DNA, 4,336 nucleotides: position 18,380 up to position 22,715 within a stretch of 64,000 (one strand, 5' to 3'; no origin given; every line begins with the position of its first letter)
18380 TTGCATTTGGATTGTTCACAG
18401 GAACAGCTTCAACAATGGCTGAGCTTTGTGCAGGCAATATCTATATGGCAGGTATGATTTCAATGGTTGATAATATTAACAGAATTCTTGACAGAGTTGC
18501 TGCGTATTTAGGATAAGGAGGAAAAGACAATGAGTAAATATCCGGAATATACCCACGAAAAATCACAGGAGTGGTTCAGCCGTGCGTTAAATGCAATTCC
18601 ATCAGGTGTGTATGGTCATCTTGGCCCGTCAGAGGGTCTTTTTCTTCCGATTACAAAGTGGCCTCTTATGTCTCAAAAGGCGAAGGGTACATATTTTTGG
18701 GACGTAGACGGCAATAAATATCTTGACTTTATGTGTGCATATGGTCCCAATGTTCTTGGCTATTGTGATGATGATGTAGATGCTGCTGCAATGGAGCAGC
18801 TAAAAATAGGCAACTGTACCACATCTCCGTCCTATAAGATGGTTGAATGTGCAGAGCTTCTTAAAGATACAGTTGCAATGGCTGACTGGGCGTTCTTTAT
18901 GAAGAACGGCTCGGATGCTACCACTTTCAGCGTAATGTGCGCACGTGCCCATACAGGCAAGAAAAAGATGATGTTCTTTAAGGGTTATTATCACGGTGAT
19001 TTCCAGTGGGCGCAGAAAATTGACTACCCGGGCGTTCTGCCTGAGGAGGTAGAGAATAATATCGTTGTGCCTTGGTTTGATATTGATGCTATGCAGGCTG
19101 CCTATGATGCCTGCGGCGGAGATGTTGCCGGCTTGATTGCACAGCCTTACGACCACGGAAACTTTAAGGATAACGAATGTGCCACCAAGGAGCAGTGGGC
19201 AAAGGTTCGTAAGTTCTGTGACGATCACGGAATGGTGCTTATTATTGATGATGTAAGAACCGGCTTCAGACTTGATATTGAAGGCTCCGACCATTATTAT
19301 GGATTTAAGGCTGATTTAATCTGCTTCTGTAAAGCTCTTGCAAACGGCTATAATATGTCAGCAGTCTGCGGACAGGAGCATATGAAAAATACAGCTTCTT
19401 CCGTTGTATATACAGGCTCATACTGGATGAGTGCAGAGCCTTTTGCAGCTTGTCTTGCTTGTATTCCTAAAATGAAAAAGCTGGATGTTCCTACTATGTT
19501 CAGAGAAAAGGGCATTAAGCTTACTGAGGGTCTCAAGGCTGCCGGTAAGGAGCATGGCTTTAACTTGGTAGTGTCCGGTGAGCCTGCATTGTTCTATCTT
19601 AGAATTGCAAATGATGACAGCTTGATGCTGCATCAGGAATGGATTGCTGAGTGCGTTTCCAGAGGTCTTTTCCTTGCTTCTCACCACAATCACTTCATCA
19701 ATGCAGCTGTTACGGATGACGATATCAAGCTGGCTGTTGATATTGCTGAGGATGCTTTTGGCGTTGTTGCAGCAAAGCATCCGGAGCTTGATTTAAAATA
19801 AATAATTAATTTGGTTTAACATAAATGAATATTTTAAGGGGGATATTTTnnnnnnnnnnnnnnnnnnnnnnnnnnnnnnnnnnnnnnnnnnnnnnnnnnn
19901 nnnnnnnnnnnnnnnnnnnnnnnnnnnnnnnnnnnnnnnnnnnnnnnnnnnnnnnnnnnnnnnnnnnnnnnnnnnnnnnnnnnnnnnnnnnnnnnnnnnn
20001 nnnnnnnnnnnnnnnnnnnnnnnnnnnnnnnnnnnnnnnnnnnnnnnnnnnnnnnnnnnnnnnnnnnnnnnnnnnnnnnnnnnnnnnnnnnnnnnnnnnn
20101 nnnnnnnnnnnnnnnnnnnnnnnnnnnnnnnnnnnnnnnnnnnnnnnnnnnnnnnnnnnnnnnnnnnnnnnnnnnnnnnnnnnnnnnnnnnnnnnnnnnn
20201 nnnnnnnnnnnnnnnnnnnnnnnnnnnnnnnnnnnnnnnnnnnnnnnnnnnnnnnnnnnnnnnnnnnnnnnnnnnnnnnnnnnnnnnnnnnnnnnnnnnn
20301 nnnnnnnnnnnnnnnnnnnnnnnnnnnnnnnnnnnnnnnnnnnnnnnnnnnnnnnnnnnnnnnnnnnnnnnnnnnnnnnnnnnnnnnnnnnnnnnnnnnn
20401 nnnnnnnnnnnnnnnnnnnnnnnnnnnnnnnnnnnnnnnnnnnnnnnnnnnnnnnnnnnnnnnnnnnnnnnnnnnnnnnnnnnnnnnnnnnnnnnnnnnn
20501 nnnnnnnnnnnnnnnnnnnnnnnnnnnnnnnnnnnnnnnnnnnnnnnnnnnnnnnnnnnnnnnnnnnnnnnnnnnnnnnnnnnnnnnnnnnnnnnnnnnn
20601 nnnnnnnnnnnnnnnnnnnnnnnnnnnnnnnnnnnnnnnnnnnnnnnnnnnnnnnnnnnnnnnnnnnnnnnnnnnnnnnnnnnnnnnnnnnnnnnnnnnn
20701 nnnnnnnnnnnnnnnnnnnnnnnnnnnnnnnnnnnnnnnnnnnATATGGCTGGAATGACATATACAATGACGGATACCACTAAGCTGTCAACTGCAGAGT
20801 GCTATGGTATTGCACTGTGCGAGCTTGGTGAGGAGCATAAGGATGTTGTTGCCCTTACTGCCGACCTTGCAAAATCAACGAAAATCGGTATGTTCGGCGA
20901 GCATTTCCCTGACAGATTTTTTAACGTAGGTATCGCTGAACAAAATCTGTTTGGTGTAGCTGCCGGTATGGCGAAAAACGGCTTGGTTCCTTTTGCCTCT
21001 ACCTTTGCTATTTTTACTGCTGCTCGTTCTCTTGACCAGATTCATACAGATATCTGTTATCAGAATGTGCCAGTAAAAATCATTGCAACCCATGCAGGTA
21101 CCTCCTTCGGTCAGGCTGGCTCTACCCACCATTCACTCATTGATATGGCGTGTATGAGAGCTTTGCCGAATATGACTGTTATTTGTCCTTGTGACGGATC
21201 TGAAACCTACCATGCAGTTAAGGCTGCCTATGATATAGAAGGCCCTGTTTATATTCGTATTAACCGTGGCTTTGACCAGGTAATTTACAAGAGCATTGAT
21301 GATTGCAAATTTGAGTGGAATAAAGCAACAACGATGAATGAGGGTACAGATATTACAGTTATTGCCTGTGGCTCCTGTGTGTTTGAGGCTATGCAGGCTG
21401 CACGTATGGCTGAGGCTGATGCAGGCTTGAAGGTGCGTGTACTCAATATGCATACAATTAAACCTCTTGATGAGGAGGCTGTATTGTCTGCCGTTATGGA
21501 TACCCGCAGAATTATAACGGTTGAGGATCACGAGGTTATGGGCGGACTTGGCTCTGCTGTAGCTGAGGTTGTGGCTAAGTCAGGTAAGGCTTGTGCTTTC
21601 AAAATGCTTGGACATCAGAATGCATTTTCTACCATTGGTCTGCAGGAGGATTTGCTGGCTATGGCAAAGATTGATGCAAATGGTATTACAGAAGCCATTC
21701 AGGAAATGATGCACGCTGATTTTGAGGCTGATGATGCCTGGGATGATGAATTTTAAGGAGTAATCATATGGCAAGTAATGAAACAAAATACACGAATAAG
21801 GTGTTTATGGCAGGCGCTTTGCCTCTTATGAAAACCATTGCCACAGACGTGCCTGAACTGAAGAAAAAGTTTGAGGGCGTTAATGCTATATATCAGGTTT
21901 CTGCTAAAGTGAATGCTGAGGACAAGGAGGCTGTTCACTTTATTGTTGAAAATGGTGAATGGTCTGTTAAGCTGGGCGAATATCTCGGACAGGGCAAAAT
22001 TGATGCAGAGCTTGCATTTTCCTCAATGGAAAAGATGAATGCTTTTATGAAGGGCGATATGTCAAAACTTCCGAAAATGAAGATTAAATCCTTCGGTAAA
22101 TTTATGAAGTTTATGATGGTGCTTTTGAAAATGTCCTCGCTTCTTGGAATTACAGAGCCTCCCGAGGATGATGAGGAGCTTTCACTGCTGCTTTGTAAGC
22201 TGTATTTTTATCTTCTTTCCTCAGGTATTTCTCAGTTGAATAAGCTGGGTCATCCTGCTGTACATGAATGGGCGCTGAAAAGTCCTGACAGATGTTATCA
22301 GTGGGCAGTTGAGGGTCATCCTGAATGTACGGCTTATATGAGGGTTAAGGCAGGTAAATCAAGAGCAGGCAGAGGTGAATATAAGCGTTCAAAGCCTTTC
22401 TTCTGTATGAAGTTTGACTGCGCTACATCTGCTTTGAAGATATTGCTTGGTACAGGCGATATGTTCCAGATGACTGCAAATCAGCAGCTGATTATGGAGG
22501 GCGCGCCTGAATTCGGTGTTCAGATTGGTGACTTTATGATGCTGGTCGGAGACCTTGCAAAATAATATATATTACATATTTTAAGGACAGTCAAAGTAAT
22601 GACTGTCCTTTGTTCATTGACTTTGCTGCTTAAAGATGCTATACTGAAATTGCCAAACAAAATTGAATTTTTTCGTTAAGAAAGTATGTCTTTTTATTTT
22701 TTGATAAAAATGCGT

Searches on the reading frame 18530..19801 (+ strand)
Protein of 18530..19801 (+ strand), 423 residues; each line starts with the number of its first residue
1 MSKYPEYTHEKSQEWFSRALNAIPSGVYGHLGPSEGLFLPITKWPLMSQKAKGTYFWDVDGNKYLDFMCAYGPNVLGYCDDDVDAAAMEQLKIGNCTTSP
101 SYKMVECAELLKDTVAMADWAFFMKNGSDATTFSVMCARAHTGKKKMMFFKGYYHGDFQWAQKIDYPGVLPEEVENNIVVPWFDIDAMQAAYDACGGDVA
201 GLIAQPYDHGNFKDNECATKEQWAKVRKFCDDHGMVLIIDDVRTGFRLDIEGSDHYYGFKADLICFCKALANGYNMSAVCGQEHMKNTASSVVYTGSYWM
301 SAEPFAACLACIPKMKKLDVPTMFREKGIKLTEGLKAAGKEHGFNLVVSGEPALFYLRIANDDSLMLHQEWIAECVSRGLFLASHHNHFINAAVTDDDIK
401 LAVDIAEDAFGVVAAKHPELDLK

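Call 7: search_protein_families(library=pfam, proteins=[window:18530-19801:+], max_evalue=0.01)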
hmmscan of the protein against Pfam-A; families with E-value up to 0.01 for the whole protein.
window:18530-19801:+ (423 aa): 1 family
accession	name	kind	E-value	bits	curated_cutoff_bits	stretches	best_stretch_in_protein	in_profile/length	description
PF00202.27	Aminotran_3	-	1.9e-37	129.4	30.5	2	45-159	10-132/403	Aminotransferase class-III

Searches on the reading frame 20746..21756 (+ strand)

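Call 7: search_protein_families(library=pfam, proteins=[window:20746-21756:+], max_evalue=0.01)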
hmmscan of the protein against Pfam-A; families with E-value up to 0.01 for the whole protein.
window:20746-21756:+ (336 aa): 4 families
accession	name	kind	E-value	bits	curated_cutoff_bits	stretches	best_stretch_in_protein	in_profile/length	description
PF02779.29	Transket_pyr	-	3.8e-43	147.6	27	1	13-174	2-169/174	Transketolase, pyrimidine binding domain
PF02780.25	Transketolase_C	-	7.8e-27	94.1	25.9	1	193-314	2-124/124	Transketolase, C-terminal domain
PF17147.9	PFOR_II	-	0.0002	22.1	27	1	202-279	2-78/102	Pyruvate:ferredoxin oxidoreductase core domain II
PF22613.1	Transketolase_C_1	-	0.00027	21.6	27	1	199-251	10-63/113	Transketolase-like TK C-terminal domain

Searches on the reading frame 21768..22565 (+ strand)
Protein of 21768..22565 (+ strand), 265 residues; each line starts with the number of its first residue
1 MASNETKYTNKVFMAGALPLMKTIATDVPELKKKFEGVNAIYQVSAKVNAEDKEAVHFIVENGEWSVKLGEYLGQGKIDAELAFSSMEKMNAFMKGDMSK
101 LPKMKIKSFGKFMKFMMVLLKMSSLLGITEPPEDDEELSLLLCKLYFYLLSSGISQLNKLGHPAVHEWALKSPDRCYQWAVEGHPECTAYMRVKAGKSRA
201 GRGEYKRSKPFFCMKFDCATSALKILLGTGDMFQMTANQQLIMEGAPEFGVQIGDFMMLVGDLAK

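Call 7: search_protein_families(library=pfam, proteins=[window:21768-22565:+], max_evalue=0.01)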
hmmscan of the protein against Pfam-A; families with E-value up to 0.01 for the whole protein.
window:21768-22565:+ (265 aa): 0 families

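Call 67: search_protein_families(library=ncbifam, proteins=[window:21768-22562:+], max_evalue=0.01)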
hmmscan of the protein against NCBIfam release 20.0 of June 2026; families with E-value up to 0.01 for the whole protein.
window:21768-22562:+ (265 aa): 0 families

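Call 68: search_protein_families(library=padloc, proteins=[window:21768-22562:+], max_evalue=0.01)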
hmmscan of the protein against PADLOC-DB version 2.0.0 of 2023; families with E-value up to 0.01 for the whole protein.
window:21768-22562:+ (265 aa): 0 families
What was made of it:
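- Tried and rejected: There is no NCBIfam or PADLOC hit (calls 67, 68).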
